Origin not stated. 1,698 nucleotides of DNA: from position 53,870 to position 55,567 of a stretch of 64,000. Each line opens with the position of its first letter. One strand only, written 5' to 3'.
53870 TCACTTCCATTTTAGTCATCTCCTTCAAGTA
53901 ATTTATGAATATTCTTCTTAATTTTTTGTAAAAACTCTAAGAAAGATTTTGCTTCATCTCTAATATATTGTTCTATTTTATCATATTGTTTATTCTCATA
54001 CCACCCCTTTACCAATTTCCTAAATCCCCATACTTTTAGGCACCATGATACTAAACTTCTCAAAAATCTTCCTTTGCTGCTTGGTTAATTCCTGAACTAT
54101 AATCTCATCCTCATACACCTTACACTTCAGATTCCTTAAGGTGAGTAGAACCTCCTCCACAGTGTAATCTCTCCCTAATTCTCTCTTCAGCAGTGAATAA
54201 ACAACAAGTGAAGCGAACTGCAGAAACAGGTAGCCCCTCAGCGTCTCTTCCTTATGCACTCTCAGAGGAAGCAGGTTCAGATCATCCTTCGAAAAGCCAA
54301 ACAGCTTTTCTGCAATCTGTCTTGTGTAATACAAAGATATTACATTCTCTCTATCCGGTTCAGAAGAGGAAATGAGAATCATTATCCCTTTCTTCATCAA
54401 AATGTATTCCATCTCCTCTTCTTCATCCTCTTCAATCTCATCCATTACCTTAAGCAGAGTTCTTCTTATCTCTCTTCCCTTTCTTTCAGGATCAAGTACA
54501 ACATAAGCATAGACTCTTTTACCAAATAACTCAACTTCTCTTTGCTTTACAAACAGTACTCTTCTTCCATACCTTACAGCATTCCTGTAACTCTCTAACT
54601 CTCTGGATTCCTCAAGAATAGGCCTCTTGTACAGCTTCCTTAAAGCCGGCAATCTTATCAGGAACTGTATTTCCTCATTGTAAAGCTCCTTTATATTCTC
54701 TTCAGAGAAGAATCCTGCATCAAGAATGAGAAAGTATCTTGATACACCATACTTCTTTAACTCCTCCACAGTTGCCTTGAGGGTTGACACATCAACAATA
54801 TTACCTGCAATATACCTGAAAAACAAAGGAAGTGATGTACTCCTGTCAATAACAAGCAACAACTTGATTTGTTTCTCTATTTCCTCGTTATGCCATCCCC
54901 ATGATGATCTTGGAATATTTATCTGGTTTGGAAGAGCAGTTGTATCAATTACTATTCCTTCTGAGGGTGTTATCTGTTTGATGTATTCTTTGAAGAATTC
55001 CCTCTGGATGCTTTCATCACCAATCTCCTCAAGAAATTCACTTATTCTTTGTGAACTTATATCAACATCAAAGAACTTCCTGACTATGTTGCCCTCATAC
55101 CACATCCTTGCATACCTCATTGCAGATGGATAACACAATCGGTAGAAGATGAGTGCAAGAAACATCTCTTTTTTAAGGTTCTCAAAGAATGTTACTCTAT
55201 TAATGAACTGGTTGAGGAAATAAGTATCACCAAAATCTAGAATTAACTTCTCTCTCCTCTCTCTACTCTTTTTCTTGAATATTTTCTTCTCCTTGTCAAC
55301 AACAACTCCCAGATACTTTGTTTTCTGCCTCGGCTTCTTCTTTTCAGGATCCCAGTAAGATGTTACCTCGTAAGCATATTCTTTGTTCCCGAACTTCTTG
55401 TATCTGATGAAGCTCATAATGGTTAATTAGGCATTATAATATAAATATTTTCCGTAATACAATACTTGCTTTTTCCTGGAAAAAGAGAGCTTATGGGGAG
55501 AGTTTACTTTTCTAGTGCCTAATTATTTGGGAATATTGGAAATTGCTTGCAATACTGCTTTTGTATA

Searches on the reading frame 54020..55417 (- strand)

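Call 36: search_protein_families(library=pfam, proteins=[window:54020-55417:-], max_evalue=0.00001)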
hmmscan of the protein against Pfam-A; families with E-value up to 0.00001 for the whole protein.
window:54020-55417:- (465 aa): 1 family
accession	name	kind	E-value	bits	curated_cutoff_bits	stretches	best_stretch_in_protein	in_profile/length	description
PF01609.27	DDE_Tnp_1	-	4.6e-19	69.4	23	1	152-405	4-199/200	Transposase DDE domain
